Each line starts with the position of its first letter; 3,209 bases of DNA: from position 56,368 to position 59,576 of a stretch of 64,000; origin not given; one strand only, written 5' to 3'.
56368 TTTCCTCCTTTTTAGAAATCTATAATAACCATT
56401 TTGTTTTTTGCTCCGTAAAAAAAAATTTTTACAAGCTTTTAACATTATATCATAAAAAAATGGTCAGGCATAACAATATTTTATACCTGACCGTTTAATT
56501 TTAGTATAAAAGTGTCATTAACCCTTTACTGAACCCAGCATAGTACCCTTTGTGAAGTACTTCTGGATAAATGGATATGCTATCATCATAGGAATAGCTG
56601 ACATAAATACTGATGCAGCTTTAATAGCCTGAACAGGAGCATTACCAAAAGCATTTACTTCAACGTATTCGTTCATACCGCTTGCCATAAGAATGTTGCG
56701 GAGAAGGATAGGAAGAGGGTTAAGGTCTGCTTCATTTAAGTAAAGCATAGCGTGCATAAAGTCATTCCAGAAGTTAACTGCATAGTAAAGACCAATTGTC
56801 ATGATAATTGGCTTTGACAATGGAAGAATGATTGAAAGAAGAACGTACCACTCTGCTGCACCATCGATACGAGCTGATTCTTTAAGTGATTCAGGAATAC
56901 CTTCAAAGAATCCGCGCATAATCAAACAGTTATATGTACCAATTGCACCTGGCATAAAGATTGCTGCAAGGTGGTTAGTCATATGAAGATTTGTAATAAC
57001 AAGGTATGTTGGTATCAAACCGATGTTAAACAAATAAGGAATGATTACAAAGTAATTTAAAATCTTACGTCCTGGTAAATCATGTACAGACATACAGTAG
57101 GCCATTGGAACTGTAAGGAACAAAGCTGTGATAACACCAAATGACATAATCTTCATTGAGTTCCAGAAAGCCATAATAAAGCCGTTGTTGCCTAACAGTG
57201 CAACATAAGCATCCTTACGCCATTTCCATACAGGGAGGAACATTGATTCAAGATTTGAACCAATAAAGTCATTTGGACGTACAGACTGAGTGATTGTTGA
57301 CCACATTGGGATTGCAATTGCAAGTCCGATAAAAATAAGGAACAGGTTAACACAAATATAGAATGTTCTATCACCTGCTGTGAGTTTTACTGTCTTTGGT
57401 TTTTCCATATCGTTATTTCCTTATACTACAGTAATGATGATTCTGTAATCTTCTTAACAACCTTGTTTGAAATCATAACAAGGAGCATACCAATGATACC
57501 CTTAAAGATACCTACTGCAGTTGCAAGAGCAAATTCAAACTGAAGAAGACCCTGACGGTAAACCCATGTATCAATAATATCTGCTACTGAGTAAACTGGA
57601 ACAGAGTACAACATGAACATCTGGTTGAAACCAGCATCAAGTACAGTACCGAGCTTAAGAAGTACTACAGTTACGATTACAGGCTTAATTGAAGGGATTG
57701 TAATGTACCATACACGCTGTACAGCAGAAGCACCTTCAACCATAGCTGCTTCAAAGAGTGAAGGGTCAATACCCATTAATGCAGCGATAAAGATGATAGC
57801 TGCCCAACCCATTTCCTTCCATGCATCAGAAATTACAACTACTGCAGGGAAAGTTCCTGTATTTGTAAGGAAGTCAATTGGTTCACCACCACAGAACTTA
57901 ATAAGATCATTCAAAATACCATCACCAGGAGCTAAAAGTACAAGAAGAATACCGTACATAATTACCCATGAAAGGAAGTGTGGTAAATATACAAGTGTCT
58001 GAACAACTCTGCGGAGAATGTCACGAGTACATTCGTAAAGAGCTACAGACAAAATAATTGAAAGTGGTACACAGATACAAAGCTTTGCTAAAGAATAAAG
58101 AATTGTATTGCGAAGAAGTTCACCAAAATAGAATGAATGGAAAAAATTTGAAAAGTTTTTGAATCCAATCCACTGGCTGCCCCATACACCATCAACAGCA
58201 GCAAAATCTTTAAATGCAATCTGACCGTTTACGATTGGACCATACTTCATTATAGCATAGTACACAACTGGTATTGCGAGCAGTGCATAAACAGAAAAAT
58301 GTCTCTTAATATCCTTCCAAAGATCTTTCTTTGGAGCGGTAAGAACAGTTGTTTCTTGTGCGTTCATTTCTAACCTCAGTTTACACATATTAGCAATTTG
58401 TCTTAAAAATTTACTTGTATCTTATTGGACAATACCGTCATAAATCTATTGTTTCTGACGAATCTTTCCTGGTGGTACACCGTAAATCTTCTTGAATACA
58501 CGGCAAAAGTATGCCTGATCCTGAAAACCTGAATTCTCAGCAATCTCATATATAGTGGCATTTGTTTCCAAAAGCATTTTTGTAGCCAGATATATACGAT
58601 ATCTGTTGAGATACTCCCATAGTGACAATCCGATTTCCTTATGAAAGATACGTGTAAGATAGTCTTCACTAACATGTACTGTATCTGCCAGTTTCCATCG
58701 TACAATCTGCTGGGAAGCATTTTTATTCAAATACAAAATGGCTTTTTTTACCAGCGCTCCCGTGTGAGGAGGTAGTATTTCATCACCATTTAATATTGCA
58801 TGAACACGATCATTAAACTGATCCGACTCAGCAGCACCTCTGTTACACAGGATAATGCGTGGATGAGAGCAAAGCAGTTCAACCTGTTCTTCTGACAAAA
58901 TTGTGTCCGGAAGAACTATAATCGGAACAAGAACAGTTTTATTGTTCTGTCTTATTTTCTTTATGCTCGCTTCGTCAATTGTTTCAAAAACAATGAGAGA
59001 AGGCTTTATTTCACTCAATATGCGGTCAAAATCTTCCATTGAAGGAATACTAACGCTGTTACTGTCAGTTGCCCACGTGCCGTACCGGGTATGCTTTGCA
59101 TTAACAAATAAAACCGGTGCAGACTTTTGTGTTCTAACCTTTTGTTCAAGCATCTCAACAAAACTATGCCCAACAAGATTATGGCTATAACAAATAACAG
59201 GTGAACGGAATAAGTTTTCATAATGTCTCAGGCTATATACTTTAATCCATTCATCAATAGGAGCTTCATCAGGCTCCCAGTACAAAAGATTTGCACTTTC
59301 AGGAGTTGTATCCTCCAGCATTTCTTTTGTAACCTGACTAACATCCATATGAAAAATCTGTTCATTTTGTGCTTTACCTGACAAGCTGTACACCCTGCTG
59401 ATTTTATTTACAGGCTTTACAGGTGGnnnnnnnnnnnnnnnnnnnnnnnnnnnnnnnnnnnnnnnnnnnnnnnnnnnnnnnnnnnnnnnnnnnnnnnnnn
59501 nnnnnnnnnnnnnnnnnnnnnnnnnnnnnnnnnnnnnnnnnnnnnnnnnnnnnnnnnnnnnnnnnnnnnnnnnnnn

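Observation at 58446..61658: Catalytically dead cytoplasmic hybrid two-component regulator with a LacI-type sensor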

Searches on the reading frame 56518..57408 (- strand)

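Call 15: search_protein_families(library=pfam, proteins=[window:56518-57408:-], max_evalue=0.001)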
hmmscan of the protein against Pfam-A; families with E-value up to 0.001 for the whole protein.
window:56518-57408:- (296 aa): 1 family
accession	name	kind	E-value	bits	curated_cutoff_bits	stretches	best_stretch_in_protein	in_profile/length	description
PF00528.27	BPD_transp_1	-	5.4e-11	43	26.4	1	118-285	31-178/184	Binding-protein-dependent transport system inner membrane component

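Call 61: search_protein_families(library=ncbifam, proteins=[window:56518-57408:-], max_evalue=0.00001)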
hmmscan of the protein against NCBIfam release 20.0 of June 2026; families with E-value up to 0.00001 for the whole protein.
window:56518-57408:- (296 aa): 7 families
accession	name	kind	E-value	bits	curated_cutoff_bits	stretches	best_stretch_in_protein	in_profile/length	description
NF008231.0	PRK10998.1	equivalog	3.6e-16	59.6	261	1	18-296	15-296/296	maltose ABC transporter permease MalG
NF008210.0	PRK10973.1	equivalog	1.1e-14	54.8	297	1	51-288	56-275/281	sn-glycerol-3-phosphate ABC transporter permease UgpE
NF040932.1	ABC_arch_GlcU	equivalog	6.4e-13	49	340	1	20-290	5-265/272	glucose ABC transporter permease GlcU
TIGR01581.1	Mo_ABC_porter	hypoth_equivalog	5.3e-11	42.4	210.3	1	70-203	12-161/225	ABC transporter permease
TIGR02141.1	modB_ABC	equivalog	1.3e-07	31.4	182.6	0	164-204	99-139/208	molybdate ABC transporter permease subunit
NF011624.0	PRK15050.1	equivalog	1.4e-07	30.9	247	0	159-237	172-252/297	2-aminoethylphosphonate ABC transporter permease subunit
NF006939.0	PRK09421.1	equivalog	2.5e-06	27.1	262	0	165-204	113-152/230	molybdate ABC transporter permease subunit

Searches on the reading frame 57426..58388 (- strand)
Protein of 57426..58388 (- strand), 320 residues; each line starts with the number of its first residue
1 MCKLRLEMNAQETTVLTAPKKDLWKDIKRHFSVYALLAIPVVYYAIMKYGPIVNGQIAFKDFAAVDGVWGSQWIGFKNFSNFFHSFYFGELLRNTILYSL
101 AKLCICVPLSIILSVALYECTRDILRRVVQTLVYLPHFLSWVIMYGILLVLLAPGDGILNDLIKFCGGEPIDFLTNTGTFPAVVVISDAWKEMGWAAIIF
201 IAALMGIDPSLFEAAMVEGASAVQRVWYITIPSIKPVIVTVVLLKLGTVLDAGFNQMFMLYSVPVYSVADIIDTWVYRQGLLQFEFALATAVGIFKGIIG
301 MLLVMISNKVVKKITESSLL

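Call 15: search_protein_families(library=pfam, proteins=[window:57426-58388:-], max_evalue=0.001)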
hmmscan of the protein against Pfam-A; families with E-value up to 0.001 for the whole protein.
window:57426-58388:- (320 aa): 1 family
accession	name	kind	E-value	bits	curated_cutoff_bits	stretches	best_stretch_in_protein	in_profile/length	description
PF00528.27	BPD_transp_1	-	1.7e-11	44.6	26.4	1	107-254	2-126/184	Binding-protein-dependent transport system inner membrane component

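Call 61: search_protein_families(library=ncbifam, proteins=[window:57426-58388:-], max_evalue=0.00001)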
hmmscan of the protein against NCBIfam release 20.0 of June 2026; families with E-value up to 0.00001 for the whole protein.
window:57426-58388:- (320 aa): 6 families
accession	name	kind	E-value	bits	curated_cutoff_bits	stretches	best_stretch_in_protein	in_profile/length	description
NF007852.0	PRK10561.1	equivalog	4.7e-19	69.3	335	1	54-310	33-283/295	sn-glycerol-3-phosphate ABC transporter permease UgpA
NF040931.1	ABC_arch_GlcT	equivalog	4.3e-14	52.8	360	1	38-304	2-264/278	glucose ABC transporter permease GlcT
TIGR03262.1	PhnU2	equivalog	1e-11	44.3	593.25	1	64-314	32-260/546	putative 2-aminoethylphosphonate ABC transporter permease subunit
TIGR02141.1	modB_ABC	equivalog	9.1e-08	32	182.6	1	98-245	6-144/208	molybdate ABC transporter permease subunit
TIGR02138.1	phosphate_pstC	equivalog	7.1e-06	25.3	196.45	0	31-248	6-219/296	phosphate ABC transporter permease subunit PstC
NF007044.0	PRK09497.1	equivalog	9.3e-06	25.3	348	0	74-314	48-278/285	spermidine/putrescine ABC transporter permease PotB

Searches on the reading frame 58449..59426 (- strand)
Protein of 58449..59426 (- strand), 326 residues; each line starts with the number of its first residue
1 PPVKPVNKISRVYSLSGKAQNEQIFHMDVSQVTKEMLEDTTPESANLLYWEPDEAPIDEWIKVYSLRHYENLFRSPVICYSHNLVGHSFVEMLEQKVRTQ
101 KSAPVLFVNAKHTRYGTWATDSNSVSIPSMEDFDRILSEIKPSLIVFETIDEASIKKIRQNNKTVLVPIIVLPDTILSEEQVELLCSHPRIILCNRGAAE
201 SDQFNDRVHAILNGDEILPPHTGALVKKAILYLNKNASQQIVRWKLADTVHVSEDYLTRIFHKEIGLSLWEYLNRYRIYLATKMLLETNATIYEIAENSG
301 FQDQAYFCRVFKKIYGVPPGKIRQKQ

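Call 57: predict_structure(alignment_id=A3)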
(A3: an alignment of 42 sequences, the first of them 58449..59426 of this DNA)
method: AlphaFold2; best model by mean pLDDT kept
length: 326 residues; sequences in the alignment: 42
mean_pLDDT: 85.8   pTM: 0.70
mean pLDDT of the five models: 85.8, 77.5, 76.2, 75.9, 75.4
residues with pLDDT >= 90: 155; 70-90: 145; 50-70: 22; < 50: 4
segments of 3 or more residues with pLDDT < 50: 1-4
pLDDT, mean of each block of 10 residues (from residue 1): 57 76 78 75 79 84 82 83 85 78 88 91 91 89 94 96 94 92 93 92 93 86 90 82 68 87 91 92 92 92 91 91 72
secondary structure, 60 per line:
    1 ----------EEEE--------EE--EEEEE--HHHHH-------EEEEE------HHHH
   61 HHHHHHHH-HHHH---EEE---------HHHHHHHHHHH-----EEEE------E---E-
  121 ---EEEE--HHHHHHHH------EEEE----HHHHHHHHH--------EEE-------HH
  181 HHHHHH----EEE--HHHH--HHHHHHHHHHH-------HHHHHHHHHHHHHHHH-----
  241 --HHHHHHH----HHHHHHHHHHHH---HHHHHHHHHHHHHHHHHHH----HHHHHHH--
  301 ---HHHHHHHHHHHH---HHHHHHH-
elements in order: E11-14 E27-31 H34-38 E46-50 H57-68 H70-73 E77-79 H89-99 E105-108 E124-127 H130-137 E144-147 H152-160 E169-171 H179-186 E191-193 H196-199 H202-212 H220-235 H243-249 H254-265 H269-287 H292-298 H304-315 H319-325

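Call 60: fold_search(model_id=the predicted structure, library=pdb)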
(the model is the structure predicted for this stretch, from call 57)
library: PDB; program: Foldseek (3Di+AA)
matches with E <= 10: 935; with E <= 0.001: 40
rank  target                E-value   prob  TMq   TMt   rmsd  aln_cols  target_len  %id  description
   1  6swi                  2.0e-07  1.00  0.31  0.80   1.1       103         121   36  The C-terminal domain of AraT, a response regulator from Geobacillus stearothermophilus (released 2020-10-14)
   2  3lsg_A                1.5e-06  1.00  0.28  0.86   1.6       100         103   32  The crystal structure of the C-terminal domain of the two-component response regulator yesN from Fusobacterium nucleat (released 2010-02-23)
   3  3lsg_C                6.5e-06  1.00  0.27  0.82   1.4        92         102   34  The crystal structure of the C-terminal domain of the two-component response regulator yesN from Fusobacterium nucleat (released 2010-02-23)
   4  3oou                  6.8e-06  1.00  0.30  0.88   1.5       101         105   35  The structure of a protein with unkown function from Listeria innocua (released 2010-09-22)
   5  3w6v_A                1.6e-05  1.00  0.30  0.84   1.3       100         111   19  Crystal structure of the DNA-binding domain of AdpA, the global transcriptional factor, in complex with a target DNA (released 2013-09-18)
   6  3lsg_E                2.9e-05  1.00  0.26  0.83   1.8        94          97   32  The crystal structure of the C-terminal domain of the two-component response regulator yesN from Fusobacterium nucleat (released 2010-02-23)
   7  1bl0_A                3.5e-05  1.00  0.29  0.76   2.2       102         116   28  MULTIPLE ANTIBIOTIC RESISTANCE PROTEIN (MARA)/DNA COMPLEX (released 1998-09-02)
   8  7r3w_B                3.5e-05  1.00  0.29  0.34   5.2       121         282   23  Crystal structure of the albicidin resistance protein STM3175 from Salmonella typhimurium (released 2022-09-28)
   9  2k9s_MODEL_1_A        3.7e-05  1.00  0.29  0.79   2.2       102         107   30  Solution structure of dna binding domain of E. coli arac (released 2008-11-25)
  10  7r3w_D                3.7e-05  1.00  0.29  0.32   7.1       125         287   22  Crystal structure of the albicidin resistance protein STM3175 from Salmonella typhimurium (released 2022-09-28)
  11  9ca5_B                4.6e-05  1.00  0.28  0.37  10.0       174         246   18  Rns pocket mutant - H20A (released 2025-06-25)
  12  9gfp_B                5.1e-05  1.00  0.30  0.39  11.6       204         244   17  The crystal structure of CsvR from Escherichia coli (released 2025-08-20)
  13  9ca5_A                7.1e-05  1.00  0.29  0.38  10.9       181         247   17  Rns pocket mutant - H20A (released 2025-06-25)
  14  3mkl_B                9.4e-05  1.00  0.29  0.78   2.0       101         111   20  Crystal structure of DNA-binding transcriptional dual regulator from Escherichia coli K-12 (released 2010-04-28)
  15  1xs9_A                1.1e-04  1.00  0.29  0.70   2.1       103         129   28  A MODEL OF THE TERNARY COMPLEX FORMED BETWEEN MARA, THE ALPHA-CTD OF RNA POLYMERASE AND DNA (released 2004-10-26)
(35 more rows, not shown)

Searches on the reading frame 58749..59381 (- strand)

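Call 11: search_protein_families(library=pfam, proteins=[window:58749-59381:-], max_evalue=10)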
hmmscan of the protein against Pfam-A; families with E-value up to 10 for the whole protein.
window:58749-59381:- (211 aa): 1 family
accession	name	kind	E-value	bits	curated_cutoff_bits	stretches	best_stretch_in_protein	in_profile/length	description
PF22614.2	Slo-like_RCK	-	0.042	13.9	24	1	140-179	21-61/119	Calcium-activated potassium channel slowpoke-like RCK domain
